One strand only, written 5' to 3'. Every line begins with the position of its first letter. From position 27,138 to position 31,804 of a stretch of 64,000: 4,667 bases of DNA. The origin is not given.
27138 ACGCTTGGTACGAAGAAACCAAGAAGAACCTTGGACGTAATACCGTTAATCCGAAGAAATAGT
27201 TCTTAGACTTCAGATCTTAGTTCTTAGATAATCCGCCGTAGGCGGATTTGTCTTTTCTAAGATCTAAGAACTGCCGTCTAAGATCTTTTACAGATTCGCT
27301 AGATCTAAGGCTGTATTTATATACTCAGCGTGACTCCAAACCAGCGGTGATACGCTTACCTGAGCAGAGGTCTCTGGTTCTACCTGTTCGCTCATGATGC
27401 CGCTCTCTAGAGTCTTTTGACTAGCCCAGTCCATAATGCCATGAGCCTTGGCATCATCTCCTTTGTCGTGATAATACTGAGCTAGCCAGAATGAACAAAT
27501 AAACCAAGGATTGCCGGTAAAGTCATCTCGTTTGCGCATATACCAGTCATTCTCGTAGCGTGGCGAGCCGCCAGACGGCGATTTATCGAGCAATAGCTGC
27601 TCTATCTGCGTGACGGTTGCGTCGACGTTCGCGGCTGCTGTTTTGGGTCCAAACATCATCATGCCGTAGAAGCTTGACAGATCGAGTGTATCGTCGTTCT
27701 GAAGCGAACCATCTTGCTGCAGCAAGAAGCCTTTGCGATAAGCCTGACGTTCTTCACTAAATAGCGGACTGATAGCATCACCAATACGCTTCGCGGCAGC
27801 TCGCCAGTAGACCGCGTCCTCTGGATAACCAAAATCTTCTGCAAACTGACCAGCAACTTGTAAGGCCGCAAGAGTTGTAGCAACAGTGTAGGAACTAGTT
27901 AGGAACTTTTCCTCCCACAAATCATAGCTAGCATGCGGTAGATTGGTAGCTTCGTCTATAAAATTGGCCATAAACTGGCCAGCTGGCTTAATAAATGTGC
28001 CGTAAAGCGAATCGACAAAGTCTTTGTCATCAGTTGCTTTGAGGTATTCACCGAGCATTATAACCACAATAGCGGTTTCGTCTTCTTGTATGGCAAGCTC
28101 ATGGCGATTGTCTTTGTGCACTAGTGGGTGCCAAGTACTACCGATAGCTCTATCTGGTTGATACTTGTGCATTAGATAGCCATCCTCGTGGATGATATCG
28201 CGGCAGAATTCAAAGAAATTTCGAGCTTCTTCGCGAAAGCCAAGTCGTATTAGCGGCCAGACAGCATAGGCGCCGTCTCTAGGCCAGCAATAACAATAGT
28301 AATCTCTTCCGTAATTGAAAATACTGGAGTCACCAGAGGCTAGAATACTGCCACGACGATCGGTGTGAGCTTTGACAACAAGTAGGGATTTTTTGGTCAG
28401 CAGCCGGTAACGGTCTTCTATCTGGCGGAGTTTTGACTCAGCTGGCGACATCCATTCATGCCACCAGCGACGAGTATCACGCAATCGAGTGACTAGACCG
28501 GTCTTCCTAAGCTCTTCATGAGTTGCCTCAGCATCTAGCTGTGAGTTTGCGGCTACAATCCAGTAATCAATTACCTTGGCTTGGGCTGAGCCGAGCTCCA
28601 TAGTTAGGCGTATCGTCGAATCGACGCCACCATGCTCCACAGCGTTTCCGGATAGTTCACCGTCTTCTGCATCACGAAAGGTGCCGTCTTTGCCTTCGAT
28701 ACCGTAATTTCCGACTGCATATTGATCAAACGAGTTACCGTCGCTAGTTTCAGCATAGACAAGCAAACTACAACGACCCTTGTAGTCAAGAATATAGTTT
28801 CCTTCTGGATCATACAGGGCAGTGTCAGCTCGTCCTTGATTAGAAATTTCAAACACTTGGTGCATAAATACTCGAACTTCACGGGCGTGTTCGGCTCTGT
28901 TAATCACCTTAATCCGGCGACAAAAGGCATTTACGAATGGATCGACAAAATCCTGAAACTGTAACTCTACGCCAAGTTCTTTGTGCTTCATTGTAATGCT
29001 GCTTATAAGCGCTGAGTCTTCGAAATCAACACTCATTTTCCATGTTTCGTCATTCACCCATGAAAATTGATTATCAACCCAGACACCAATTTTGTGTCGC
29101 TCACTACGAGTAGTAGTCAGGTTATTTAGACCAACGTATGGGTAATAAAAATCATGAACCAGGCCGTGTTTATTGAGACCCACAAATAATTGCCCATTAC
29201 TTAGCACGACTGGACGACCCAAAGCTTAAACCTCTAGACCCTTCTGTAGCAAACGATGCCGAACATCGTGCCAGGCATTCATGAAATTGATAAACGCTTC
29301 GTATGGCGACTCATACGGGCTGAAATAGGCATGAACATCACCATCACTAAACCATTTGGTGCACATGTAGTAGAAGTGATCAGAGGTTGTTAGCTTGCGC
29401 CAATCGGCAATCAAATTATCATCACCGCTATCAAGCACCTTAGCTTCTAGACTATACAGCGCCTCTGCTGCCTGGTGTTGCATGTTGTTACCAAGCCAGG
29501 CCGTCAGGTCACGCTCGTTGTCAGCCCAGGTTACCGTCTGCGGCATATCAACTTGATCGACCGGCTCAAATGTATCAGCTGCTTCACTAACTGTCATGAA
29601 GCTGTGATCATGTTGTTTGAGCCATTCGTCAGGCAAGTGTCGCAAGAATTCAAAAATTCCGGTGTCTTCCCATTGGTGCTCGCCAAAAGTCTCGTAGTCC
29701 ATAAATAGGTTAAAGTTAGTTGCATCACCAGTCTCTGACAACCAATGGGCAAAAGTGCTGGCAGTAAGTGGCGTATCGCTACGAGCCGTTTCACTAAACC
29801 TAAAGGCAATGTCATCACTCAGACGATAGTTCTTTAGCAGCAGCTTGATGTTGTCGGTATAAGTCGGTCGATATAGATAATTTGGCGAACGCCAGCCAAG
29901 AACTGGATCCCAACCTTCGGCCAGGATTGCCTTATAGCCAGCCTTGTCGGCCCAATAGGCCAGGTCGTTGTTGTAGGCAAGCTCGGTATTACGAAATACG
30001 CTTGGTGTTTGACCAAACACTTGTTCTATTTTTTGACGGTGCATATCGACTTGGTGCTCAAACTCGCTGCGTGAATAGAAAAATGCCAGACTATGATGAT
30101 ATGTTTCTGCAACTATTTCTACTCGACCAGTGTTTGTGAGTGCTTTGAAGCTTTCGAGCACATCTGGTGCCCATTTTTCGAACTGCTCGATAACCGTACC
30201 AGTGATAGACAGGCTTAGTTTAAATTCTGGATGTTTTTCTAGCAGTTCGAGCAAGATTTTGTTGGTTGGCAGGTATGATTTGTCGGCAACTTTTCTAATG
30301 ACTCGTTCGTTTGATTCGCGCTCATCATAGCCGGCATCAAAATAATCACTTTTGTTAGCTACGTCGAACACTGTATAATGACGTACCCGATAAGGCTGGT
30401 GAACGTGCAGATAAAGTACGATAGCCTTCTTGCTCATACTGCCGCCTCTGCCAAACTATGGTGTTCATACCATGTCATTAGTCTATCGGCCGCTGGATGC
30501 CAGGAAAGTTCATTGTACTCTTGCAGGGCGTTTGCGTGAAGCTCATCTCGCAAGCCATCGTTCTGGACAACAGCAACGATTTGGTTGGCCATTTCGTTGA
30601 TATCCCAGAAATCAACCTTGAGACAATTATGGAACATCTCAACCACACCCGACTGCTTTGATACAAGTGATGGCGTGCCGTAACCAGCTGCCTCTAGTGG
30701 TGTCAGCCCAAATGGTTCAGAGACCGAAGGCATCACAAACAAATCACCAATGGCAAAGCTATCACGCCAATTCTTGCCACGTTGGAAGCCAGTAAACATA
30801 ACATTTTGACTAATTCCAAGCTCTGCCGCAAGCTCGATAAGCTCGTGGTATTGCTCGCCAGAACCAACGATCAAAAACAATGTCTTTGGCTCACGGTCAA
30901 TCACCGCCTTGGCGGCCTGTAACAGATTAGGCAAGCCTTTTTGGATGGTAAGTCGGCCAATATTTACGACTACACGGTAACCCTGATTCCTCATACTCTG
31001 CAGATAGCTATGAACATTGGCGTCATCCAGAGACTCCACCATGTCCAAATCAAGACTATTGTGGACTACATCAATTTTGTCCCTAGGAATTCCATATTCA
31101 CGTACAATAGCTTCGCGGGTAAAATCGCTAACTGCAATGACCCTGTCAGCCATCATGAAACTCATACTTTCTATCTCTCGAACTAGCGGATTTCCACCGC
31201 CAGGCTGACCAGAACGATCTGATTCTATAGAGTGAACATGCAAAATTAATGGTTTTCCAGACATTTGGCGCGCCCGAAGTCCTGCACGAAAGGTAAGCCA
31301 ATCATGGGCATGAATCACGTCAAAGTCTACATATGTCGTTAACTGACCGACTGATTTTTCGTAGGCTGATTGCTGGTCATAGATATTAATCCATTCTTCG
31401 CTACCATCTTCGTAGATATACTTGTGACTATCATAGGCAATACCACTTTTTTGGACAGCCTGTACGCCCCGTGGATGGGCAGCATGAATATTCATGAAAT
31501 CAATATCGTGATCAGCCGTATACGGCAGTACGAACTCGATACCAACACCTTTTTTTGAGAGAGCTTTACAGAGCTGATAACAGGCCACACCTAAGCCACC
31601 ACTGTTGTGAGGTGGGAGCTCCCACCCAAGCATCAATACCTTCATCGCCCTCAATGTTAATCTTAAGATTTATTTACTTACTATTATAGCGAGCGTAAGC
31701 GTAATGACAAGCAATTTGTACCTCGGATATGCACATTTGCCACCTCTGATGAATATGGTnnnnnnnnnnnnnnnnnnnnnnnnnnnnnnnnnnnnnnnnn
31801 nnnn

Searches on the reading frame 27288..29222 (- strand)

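Call 93: search_protein_families(library=pfam, proteins=[window:27288-29222:-], max_evalue=0.001)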
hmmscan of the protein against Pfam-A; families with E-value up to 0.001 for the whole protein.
window:27288-29222:- (644 aa): 2 families
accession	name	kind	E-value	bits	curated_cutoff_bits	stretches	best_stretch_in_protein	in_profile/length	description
PF00723.27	Glyco_hydro_15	-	2e-29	103.2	22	1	291-638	24-426/427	Glycosyl hydrolases family 15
PF09137.17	Glucodextran_N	-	0.00011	22.4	24.1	1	18-258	34-262/263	Glucodextranase, domain N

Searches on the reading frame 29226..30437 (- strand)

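Call 93: search_protein_families(library=pfam, proteins=[window:29226-30437:-], max_evalue=0.001)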
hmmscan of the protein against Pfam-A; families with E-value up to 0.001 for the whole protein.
window:29226-30437:- (403 aa): 2 families
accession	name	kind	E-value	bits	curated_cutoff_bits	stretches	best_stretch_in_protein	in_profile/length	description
PF03065.20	Glyco_hydro_57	-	1.8e-74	251.1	21.2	1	7-299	1-291/291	Glycosyl hydrolase family 57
PF01522.26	Polysacc_deac_1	-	3e-09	37.3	23.1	1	82-170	43-123/124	Polysaccharide deacetylase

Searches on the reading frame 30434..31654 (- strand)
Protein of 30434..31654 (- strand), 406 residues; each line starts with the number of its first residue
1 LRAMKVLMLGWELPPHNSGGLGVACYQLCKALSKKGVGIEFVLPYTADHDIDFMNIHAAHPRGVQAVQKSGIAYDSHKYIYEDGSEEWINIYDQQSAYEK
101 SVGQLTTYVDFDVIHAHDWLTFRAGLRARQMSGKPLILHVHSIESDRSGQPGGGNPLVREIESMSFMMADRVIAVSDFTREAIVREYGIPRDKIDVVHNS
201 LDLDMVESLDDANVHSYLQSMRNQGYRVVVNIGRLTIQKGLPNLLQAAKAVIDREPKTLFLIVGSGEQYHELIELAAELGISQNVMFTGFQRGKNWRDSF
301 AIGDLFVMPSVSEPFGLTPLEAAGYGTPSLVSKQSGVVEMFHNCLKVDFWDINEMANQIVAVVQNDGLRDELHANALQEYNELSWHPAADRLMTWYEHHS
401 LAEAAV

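Call 93: search_protein_families(library=pfam, proteins=[window:30434-31654:-], max_evalue=0.001)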
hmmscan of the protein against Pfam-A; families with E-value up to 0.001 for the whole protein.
window:30434-31654:- (406 aa): 6 families
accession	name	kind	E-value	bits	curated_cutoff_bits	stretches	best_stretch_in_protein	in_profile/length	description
PF00534.26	Glycos_transf_1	-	7.6e-28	97.6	26.4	1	222-376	11-169/172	Glycosyl transferases group 1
PF13439.12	Glyco_transf_4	-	1.6e-23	84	28.5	1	19-204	2-169/170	Glycosyltransferase Family 4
PF13692.12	Glyco_trans_1_4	-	1.4e-22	80.9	27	1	227-365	2-142/142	Glycosyl transferases group 1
PF13579.12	Glyco_trans_4_4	-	2e-18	67.7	29.7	1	19-199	1-157/158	Glycosyl transferase 4-like domain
PF08323.17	Glyco_transf_5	-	3.5e-16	60.1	22.7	1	5-186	1-227/239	Starch synthase catalytic domain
PF20706.3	GT4-conflict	-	1.4e-15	57.7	26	1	167-377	145-351/385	Family 4 Glycosyltransferase in conflict systems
